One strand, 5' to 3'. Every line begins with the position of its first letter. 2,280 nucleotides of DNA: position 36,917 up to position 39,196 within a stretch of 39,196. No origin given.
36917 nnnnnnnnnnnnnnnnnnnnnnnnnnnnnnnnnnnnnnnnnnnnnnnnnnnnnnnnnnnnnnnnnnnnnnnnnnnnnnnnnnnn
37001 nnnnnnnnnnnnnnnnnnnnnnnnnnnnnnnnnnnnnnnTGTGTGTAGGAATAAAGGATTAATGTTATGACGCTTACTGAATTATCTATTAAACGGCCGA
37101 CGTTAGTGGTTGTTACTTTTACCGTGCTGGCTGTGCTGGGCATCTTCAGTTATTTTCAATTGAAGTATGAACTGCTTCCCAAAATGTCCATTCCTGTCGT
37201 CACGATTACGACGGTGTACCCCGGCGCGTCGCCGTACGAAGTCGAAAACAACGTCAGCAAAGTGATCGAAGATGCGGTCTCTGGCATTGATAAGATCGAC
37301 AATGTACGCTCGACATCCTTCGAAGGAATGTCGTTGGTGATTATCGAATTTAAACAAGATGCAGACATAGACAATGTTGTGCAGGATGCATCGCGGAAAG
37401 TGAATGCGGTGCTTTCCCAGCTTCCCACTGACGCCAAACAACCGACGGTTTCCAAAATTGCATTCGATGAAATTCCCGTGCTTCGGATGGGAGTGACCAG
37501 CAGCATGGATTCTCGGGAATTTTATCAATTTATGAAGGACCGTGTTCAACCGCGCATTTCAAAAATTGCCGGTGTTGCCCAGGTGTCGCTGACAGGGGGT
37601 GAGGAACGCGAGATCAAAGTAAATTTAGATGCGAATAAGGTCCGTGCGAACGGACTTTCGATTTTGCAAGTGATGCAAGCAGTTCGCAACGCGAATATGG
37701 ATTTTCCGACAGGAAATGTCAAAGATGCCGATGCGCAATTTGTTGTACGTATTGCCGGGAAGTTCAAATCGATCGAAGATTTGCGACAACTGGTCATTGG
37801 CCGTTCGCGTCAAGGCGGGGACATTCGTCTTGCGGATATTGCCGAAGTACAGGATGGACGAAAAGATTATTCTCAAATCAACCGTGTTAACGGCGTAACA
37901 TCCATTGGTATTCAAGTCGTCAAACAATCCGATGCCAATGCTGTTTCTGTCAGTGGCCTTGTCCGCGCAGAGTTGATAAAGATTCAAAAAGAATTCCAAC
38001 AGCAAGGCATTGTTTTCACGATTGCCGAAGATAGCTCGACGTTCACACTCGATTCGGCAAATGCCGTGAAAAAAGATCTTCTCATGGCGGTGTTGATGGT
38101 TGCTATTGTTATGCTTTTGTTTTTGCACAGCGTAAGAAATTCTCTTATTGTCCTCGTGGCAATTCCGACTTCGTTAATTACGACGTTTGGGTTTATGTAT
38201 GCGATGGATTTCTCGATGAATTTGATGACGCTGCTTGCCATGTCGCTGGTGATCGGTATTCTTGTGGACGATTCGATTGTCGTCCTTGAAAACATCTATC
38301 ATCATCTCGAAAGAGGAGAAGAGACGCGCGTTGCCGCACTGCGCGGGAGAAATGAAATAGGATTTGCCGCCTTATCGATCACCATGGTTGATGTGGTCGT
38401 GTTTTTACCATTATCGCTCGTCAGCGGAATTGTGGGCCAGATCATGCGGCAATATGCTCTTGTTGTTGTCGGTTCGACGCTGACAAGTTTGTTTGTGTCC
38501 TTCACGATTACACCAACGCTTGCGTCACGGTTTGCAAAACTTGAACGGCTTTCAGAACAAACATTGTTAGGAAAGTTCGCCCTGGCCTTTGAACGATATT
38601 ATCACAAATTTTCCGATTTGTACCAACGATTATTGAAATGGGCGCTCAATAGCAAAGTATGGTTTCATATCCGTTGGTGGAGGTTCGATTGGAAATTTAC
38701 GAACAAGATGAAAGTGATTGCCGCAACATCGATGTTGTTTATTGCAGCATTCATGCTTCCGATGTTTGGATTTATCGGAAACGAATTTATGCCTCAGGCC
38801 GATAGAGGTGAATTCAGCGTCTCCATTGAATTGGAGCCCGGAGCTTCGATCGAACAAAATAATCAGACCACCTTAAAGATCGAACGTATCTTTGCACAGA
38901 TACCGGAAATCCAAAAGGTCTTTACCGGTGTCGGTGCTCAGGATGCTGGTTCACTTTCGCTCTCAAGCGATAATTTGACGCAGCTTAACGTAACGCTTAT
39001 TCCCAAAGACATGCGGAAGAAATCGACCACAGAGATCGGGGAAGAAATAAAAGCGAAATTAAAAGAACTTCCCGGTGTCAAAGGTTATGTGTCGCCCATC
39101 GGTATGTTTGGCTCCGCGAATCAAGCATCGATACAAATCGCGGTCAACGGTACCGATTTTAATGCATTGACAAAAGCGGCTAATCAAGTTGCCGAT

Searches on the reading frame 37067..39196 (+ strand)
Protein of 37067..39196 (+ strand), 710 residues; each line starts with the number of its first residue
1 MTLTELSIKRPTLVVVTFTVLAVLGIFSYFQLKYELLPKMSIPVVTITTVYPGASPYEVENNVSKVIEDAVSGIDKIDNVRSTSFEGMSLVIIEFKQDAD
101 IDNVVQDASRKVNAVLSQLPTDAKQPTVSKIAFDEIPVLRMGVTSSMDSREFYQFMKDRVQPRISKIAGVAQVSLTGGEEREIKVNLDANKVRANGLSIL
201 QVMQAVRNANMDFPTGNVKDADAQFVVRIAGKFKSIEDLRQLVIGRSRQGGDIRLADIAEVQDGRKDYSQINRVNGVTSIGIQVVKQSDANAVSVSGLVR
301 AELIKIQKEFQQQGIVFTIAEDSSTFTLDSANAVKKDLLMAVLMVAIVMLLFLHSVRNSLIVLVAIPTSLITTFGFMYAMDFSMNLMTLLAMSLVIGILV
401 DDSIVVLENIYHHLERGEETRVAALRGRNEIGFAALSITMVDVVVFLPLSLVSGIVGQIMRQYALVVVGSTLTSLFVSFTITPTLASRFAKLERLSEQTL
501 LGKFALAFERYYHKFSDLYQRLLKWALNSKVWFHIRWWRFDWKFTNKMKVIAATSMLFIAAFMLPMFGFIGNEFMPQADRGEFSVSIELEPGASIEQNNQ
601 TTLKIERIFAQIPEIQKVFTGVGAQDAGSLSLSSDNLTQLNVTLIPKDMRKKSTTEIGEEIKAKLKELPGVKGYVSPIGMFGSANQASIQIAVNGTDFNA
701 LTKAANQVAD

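Call 12: search_protein_families(library=ncbifam, proteins=[window:37067-39196:+], max_evalue=0.01)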
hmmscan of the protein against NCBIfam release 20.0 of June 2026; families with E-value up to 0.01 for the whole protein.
window:37067-39196:+ (710 aa): 17 families
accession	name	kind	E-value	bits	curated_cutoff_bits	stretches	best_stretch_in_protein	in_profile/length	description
NF033617.1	RND_permease_2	subfamily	8.2e-150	500.7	1250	1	4-708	1-680/1009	multidrug efflux RND transporter permease subunit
NF000282.2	RND_permease_1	subfamily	5.6e-114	382.1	1250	1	7-662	4-649/1029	multidrug efflux RND transporter permease subunit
NF007905.0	PRK10614.1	equivalog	1.7e-98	330.6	1774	1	3-704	3-676/1025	multidrug efflux RND transporter permease subunit MdtC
TIGR00915.1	2A0602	subfamily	7.9e-97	325.3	940.35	1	5-707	3-701/1050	efflux RND transporter permease subunit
NF007798.0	PRK10503.1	equivalog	6.1e-92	308.8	1584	1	7-685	16-668/1040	MdtB/MuxB family multidrug efflux RND transporter permease subunit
NF007133.0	PRK09579.1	equivalog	5.3e-89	299.1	1763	1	1-708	1-677/1017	multidrug efflux RND transporter permease subunit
NF007842.1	PRK10555.1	equivalog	1.7e-82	277.8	1854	1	5-672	3-661/1036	multidrug efflux RND transporter permease AcrD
TIGR00914.1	2A0601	subfamily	2.3e-73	247.5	701.45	1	6-709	8-704/1051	CusA/CzcA family heavy metal efflux RND transporter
NF007131.0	PRK09577.1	equivalog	2.2e-70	237.5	1768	1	7-620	5-606/1045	multidrug efflux RND transporter permease subunit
NF000037.1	RND_perm_OqxB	exception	4.4e-68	230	2200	1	3-706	3-705/1050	multidrug efflux RND transporter permease subunit OqxB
NF011706.2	PRK15127.1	equivalog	5.4e-59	200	2150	1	6-523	4-535/1049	multidrug efflux RND transporter permease subunit AcrB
TIGR00921.1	2A067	subfamily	6.1e-09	34.5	351.9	1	307-493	164-350/733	hydrophobe/amphiphile efflux-3 (HAE3) family transporter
TIGR00916.1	2A0604s01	subfamily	4.9e-07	29.6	148.6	1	324-479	80-231/231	SecD/SecF family protein translocase subunit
TIGR01129.1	secD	equivalog_domain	5.1e-05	22.6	244.4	1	324-485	240-396/397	protein translocase subunit SecD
TIGR03480.1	HpnN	hypoth_equivalog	6.4e-05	21.1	751.85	1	334-485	271-419/862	hopanoid biosynthesis associated RND transporter like protein HpnN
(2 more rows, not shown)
